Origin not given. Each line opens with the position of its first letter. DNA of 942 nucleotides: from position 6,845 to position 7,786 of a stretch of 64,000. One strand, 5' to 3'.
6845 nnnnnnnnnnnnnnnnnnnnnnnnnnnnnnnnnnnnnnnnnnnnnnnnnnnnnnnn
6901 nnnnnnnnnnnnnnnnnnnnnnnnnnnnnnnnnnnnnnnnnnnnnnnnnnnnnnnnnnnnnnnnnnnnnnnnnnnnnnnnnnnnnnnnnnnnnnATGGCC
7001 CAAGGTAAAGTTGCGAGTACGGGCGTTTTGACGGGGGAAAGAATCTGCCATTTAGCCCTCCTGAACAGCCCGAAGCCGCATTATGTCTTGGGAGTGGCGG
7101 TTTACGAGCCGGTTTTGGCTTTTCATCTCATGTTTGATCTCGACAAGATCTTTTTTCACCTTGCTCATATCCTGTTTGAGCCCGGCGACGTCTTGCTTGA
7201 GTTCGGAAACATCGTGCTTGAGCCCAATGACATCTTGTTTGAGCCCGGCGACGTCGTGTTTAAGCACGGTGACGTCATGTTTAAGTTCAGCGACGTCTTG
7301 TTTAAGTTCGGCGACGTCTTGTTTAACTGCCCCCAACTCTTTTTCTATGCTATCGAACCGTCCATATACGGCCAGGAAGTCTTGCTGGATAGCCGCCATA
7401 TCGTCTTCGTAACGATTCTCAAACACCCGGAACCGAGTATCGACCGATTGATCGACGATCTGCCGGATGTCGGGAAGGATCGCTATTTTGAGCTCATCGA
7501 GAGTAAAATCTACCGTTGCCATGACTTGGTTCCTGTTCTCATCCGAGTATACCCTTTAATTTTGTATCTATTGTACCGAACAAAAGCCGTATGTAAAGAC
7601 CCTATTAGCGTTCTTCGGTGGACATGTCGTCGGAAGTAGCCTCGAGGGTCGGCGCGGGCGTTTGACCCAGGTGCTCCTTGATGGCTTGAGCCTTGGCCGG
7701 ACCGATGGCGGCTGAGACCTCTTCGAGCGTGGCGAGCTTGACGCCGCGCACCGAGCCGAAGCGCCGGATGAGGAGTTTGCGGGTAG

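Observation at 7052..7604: Paralogous family of coiled-coil tandem-repeat proteins sharing an N-terminus and a promoter element; copy 1 is coupled to an S9 peptidase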

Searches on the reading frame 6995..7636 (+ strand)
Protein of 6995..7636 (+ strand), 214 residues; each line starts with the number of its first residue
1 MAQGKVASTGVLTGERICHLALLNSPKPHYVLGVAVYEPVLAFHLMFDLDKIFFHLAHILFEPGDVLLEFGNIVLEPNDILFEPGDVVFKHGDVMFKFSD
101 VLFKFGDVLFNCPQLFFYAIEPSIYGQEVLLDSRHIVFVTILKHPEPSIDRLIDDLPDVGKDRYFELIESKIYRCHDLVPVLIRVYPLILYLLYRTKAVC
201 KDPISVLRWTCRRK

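Call 95: list_cluster_members(proteins=[window:6995-7636:+, window:7055-7522:-, window:40576-40986:-, window:4919-7051:-])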
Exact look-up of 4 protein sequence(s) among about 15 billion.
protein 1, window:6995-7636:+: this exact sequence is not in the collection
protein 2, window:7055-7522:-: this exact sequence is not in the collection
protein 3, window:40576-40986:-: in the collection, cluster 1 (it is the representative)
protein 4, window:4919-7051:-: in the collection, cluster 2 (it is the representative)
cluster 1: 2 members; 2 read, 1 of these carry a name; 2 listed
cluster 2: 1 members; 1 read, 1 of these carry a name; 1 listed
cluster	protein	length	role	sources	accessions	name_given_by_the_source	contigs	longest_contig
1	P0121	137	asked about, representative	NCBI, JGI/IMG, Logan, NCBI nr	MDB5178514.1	MAG: hypothetical protein JWN01_457 [Patescibacteria group bacterium] | frataxin-like iron-binding protein CyaY | hypothetical protein [Patescibacteria group bacterium]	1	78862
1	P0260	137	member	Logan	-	-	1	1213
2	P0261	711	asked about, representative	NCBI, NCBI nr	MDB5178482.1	MAG: peptidase dipeptidylpeptidase protein [Patescibacteria group bacterium] | peptidase dipeptidylpeptidase protein [Patescibacteria group bacterium]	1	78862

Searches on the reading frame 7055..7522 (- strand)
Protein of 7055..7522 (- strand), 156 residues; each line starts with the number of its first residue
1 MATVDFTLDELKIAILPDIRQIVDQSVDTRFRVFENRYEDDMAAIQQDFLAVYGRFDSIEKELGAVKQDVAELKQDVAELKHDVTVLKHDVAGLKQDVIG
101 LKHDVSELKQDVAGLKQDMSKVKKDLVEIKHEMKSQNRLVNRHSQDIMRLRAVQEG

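Call 7: search_protein_families(library=pfam, proteins=[window:7055-7522:-], max_evalue=1)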
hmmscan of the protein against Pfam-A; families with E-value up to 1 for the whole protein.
window:7055-7522:- (156 aa): 145 families (the best 25 are shown)
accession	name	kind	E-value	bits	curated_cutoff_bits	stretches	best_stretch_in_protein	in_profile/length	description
PF06160.17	EzrA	-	1.1e-06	27.7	39.6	1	54-143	344-433/557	Septation ring formation regulator, EzrA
PF00038.26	Filament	-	7.1e-06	26.3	40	1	36-138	177-284/313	Intermediate filament protein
PF04728.18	LPP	-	9.7e-06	26.3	29.1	2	101-134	5-38/53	Lipoprotein leucine-zipper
PF04513.17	Baculo_PEP_C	-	0.00013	22.5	38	1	18-102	53-126/140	Baculovirus polyhedron envelope protein, PEP, C terminus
PF10473.14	CENP-F_leu_zip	-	0.00014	22.4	34.5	1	58-147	7-96/140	Leucine-rich repeats of kinetochore protein Cenp-F/LEK1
PF07321.17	YscO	-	0.00017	22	28.8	1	87-155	71-139/149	Type III secretion protein YscO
PF04977.20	DivIC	-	0.00017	21.7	28.9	1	65-97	21-53/80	Septum formation initiator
PF05377.16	FlaC_arch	-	0.00023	21.9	27.8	1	55-92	1-38/55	Flagella accessory protein C (FlaC)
PF11559.13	ADIP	-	0.00024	21.7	34.3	2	90-150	67-127/151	Afadin- and alpha -actinin-Binding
PF09738.14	LRRFIP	-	0.00024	21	28.2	1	71-143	107-179/300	LRRFIP family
PF06818.20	Fez1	-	0.00028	21.9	34.4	1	42-145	26-129/199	Fez1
PF24319.2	DUF7491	-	0.00039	21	30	1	36-80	45-89/90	Coiled-coil region of unknown function (DUF7491)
PF05701.16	WEMBL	-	0.00042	19.6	35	1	57-140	38-121/562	Weak chloroplast movement under blue light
PF07303.18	Occludin_ELL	-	0.00044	21.4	31.2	1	45-126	13-96/101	Occludin homology domain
PF20379.3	DUF6674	-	0.00048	20.3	28.5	1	40-128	15-91/251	Family of unknown function (DUF6674)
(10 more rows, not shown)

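Call 13: find_homologous_proteins(query=window:7055-7522:-, max_evalue=0.001)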
Query window:7055-7522:- (156 aa): 657 proteins with E <= 0.001 among 1573 candidates; the best 120 are listed.
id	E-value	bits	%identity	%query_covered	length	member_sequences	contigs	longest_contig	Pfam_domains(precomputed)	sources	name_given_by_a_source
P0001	4.9e-64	233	78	100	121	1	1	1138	-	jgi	jgi:chromosome segregation ATPase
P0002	1.5e-26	111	51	55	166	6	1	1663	PF13851.12,PF10498.15,PF06818.21,PF25450.2,PF07926.18,PF27645.1,PF25785.2,PF26561.1,PF00170.27,PF06005.19,PF01166.24,PF28256.1,PF25762.2,PF23649.2,PF06160.18,PF24161.2,PF04977.21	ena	-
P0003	3.1e-26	110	42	76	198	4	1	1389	PF25994.1,PF04513.18,PF06818.21,PF26666.1,PF26561.1,PF04728.19,PF07798.17,PF06005.19,PF08614.17,PF11559.14,PF10805.15,PF06810.18,PF04012.18,PF23649.2,PF19220.7,PF07889.18,PF23177.2,PF24161.2,PF17098.11,PF04977.21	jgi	jgi:chromosome segregation ATPase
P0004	1.2e-24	105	49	65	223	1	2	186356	PF25994.1,PF13851.12,PF06818.21,PF27605.1,PF10473.15,PF11559.14,PF06810.18,PF25762.2,PF23649.2,PF19220.7,PF07889.18,PF24161.2,PF06419.18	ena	-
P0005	7.3e-24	102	48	65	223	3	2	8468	PF25994.1,PF13851.12,PF04513.18,PF13870.12,PF06818.21,PF27605.1,PF04728.19,PF10473.15,PF05377.18,PF11559.14,PF10805.15,PF25762.2,PF23649.2,PF19220.7,PF07889.18,PF24161.2,PF06419.18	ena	-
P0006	8.9e-24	102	46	65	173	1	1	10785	PF11559.14,PF23649.2,PF23177.2,PF26561.1,PF24161.2,PF04977.21,PF10473.15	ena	-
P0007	1.2e-23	102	50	65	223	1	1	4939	PF25994.1,PF16331.11,PF13851.12,PF04513.18,PF13870.12,PF06818.21,PF25450.2,PF27605.1,PF04728.19,PF15397.12,PF10473.15,PF11559.14,PF06810.18,PF25762.2,PF23649.2,PF19220.7,PF07889.18,PF24161.2,PF06419.18,PF14662.12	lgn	-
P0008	1.3e-23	102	45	58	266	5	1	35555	PF06009.20,PF06818.21,PF07889.18,PF26561.1,PF24161.2,PF04728.19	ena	-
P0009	2.3e-22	98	42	62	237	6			PF25994.1,PF16331.11,PF04513.18,PF04728.19,PF10473.15,PF11559.14,PF02183.24,PF10805.15,PF06810.18,PF07889.18,PF24161.2,PF24319.3,PF04977.21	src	-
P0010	3.7e-22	97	37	73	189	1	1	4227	PF25994.1,PF04513.18,PF27605.1,PF05531.18,PF26561.1,PF04728.19,PF10473.15,PF26095.1,PF05377.18,PF11559.14,PF10805.15,PF06810.18,PF23649.2,PF07889.18,PF24161.2,PF26052.1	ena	-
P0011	4.3e-22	97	48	65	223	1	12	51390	PF25994.1,PF16331.11,PF13851.12,PF13870.12,PF06818.21,PF27605.1,PF04728.19,PF10473.15,PF26004.1,PF06005.19,PF11559.14,PF25762.2,PF23649.2,PF19220.7,PF07889.18,PF24161.2,PF06419.18,PF14662.12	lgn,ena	-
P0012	7.5e-22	96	47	65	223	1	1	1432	PF25994.1,PF13851.12,PF04513.18,PF06818.21,PF27605.1,PF04728.19,PF10473.15,PF26004.1,PF11559.14,PF06810.18,PF25762.2,PF23649.2,PF19220.7,PF07889.18,PF24161.2,PF06419.18,PF04977.21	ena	-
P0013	1.3e-21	95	57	53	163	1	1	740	PF06005.19,PF28256.1,PF23649.2,PF26561.1,PF24161.2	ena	-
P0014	1.3e-21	95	39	81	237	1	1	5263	PF25994.1,PF04513.18,PF26666.1,PF05531.18,PF04728.19,PF10473.15,PF06005.19,PF08614.17,PF11559.14,PF01166.24,PF10805.15,PF06810.18,PF00038.27,PF19220.7,PF24161.2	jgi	jgi:chromosome segregation ATPase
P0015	1.7e-21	95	48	65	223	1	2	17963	PF25994.1,PF16331.11,PF13851.12,PF04513.18,PF13870.12,PF06818.21,PF25450.2,PF27605.1,PF04728.19,PF10473.15,PF26004.1,PF05377.18,PF11559.14,PF06810.18,PF25762.2,PF23649.2,PF19220.7,PF07889.18,PF24161.2,PF06419.18,PF04977.21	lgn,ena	-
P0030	3.1e-20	91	53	51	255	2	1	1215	PF26561.1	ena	-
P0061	2.3e-18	85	51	44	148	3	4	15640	PF24073.2,PF23991.2,PF25014.2,PF07889.18,PF24161.2,PF04977.21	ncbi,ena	-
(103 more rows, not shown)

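Call 15: find_encoding_contigs(protein=window:7055-7522:-, flank=6000, max_places=8)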
Protein window:7055-7522:- (156 aa): no gene with exactly this product is on record in the collection.

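Call 16: find_encoding_contigs(protein=P0001, flank=6000, max_places=8)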
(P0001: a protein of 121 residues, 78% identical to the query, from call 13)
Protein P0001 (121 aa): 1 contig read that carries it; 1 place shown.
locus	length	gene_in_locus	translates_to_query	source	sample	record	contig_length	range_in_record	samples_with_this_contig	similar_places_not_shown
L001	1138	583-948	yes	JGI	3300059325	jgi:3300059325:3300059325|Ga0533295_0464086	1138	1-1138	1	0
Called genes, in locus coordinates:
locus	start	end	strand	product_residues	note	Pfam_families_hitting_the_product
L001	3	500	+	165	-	?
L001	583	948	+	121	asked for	-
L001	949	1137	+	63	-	?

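Call 31: search_protein_families(library=pfam, proteins=[P0061, P0030], max_evalue=0.01)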
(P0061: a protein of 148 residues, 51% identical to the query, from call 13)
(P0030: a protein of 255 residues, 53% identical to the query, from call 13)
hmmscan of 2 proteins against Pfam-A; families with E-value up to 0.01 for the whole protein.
P0061 (148 aa): 49 families (the best 25 are shown)
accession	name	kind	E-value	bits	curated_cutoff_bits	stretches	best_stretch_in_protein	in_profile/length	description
PF25014.1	NET2A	-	3.1e-06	27.7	33.1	1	17-102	126-211/235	NET2A-like domain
PF04728.18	LPP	-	3.2e-06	27.8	29.1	0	53-87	2-36/53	Lipoprotein leucine-zipper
PF10779.14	XhlA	-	5.9e-06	26.8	34.7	0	43-97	3-57/67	Haemolysin XhlA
PF07889.17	DUF1664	-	6.5e-06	26.6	34.6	0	48-86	84-122/124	Protein of unknown function (DUF1664)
PF24073.1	DUF7365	-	7.1e-06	26.5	27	0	69-124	30-81/101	Coiled-coil region of unknown function (DUF7365)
PF23991.1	DUF7310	-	9.1e-06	26.5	40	0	54-100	20-65/83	Coiled-coil region of unknown function (DUF7310)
PF04977.20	DivIC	-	2.6e-05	24.4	28.9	0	53-87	19-54/80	Septum formation initiator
PF06419.17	COG6_N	-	3.8e-05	24.2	27.4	1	3-67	27-91/114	Conserved oligomeric complex COG6, N-terminal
PF06005.17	ZapB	-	7.7e-05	23.5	31.5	0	36-84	17-65/71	Cell division protein ZapB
PF06810.17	Phage_scaffold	-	8.6e-05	23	35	1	22-82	24-91/170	Phage capsid assembly scaffolding protein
PF19111.5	DUF5798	-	0.00014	22.5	27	0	59-109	23-73/89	Family of unknown function (DUF5798)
PF11559.13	ADIP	-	0.00014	22.4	34.3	1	8-80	58-130/151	Afadin- and alpha -actinin-Binding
PF04012.17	PspA_IM30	-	0.00014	22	33.9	0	11-57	93-139/220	PspA/IM30 family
PF05377.16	FlaC_arch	-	0.00015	22.5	27.8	0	47-84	3-40/55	Flagella accessory protein C (FlaC)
PF01166.23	TSC22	-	0.00017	22.1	30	0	66-93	15-42/57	TSC-22/dip/bun family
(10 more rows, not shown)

P0030 (255 aa): 6 families
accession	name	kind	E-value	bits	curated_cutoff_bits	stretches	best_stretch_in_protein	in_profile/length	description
PF05701.16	WEMBL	-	0.00035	19.9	35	0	19-187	204-368/562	Weak chloroplast movement under blue light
PF04513.17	Baculo_PEP_C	-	0.00096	19.7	38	0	37-152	29-125/140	Baculovirus polyhedron envelope protein, PEP, C terminus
PF10805.13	DUF2730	-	0.0013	19.2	24.9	0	139-199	32-94/102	Protein of unknown function (DUF2730)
PF06818.20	Fez1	-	0.0026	18.7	34.4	0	121-228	12-120/199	Fez1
PF10473.14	CENP-F_leu_zip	-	0.007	16.9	34.5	0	159-218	22-81/140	Leucine-rich repeats of kinetochore protein Cenp-F/LEK1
PF06810.17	Phage_scaffold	-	0.0079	16.6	35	0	113-188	19-94/170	Phage capsid assembly scaffolding protein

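Call 68: search_protein_families(library=ncbifam, proteins=[window:7055-7522:-], max_evalue=0.1)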
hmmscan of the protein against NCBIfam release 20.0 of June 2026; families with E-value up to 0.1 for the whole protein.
window:7055-7522:- (156 aa): 45 families (the best 25 are shown)
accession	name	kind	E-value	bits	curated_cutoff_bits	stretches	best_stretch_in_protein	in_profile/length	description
TIGR04523.1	Mplasa_alph_rch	subfamily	2e-07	29.4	270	1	56-154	484-584/745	helix-rich protein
TIGR02168.1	SMC_prok_B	equivalog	4.6e-07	28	567.35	1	40-147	693-800/1181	chromosome segregation protein SMC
TIGR02169.1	SMC_prok_A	equivalog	2.1e-06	25.7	729.4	1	38-138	832-932/1165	chromosome segregation protein SMC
NF003413.0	PRK04778.1-7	equivalog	2.2e-06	26.3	556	1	54-142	346-434/564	septation ring formation regulator EzrA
NF045487.1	ASRP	equivalog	5.3e-06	25.3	300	1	42-146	151-264/593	archaea-specific SMC-related protein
TIGR04211.1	SH3_and_anchor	equivalog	6.5e-06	25.9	65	1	64-142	69-143/198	TIGR04211 family SH3 domain-containing protein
NF041034.1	Rad50_Sulf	equivalog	1.1e-05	23.5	1000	1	48-151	605-710/872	DNA double-strand break repair ATPase Rad50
NF052320.1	Cbp1_fam_LP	subfamily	9.1e-05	22.1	90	1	36-141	84-189/286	Cbp1 family collagen-binding glycoprotein adhesin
NF003034.1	PRK03918.1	equivalog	0.00011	20.3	700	1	56-137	247-327/878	DNA double-strand break repair ATPase Rad50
NF038218.1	IcmG_DotF_IVB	equivalog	0.00013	21.7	200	1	65-134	121-190/266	type IVB secretion system protein IcmG/DotF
NF006543.0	PRK09039.1-2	equivalog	0.00018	21.4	305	1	56-151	63-158/350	peptidoglycan -binding protein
NF043058.1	T4SS_LegC2C7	subfamily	0.00024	20.2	350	1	60-151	135-223/348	LegC2/C7 family Dot/Icm T4SS effector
NF033930.1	pneumo_PspA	exception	0.00024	20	850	1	59-137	176-256/659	pneumococcal surface protein A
NF002572.0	PRK02224.1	equivalog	0.00027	19.4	1087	1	44-150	304-410/888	DNA double-strand break repair ATPase Rad50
NF046104.1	PptglHdxlasePcsB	equivalog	0.00031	20.1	450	1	57-142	28-113/400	peptidoglycan hydrolase PcsB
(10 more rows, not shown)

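Call 69: search_protein_families(library=phrogs, proteins=[window:7055-7522:-], max_evalue=0.01)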
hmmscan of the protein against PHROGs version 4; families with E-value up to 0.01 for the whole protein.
window:7055-7522:- (156 aa): 64 families (the best 25 are shown)
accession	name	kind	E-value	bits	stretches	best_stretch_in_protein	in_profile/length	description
phrog_19577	-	head and packaging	3e-13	50.7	1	40-140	93-193/378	minor head protein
phrog_7599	-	unknown function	1.1e-09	39.6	2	56-132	16-90/95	-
phrog_12846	-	tail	5.9e-09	36.3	2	58-112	85-136/552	tail fiber protein; Ig-domain containing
phrog_3556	-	unknown function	2.7e-07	31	2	94-134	172-212/276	-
phrog_3961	-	unknown function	4.6e-07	30.7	1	52-102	53-103/112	-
phrog_5553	-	unknown function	2.6e-06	28.6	1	40-131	21-112/114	-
phrog_739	-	lysis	1.4e-05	26.3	0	94-145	25-76/122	Rz-like spanin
phrog_6136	-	unknown function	1.4e-05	26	0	38-68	46-76/120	-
phrog_473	-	head and packaging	1.8e-05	26.1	0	59-84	42-67/75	virion structural protein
phrog_1219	-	tail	2e-05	25.4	1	60-131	74-145/233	tail needle protein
phrog_7330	-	unknown function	2.7e-05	25.4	0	81-121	41-81/82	-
phrog_35017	-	unknown function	3e-05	25.1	1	49-96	14-61/79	-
phrog_19043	-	unknown function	4.2e-05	24.9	1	49-129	19-92/99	-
phrog_1775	-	head and packaging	4.6e-05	22.1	1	47-144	506-602/1609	minor head protein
phrog_9028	-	unknown function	5.7e-05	24.3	0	52-89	10-47/104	-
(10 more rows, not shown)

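Call 77: predict_structure(alignment_id=A5)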
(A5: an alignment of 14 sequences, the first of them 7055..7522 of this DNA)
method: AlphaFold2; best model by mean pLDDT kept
length: 156 residues; sequences in the alignment: 14
mean_pLDDT: 86.8   pTM: 0.43
mean pLDDT of the five models: 86.8, 84.5, 84.1, 82.8, 80.1
residues with pLDDT >= 90: 93; 70-90: 41; 50-70: 20; < 50: 2
segments of 3 or more residues with pLDDT < 50: none
pLDDT, mean of each block of 10 residues (from residue 1): 57 67 72 73 83 88 95 98 98 97 97 97 96 94 93 85
secondary structure, 60 per line:
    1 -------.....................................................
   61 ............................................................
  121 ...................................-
elements in order: H8-155
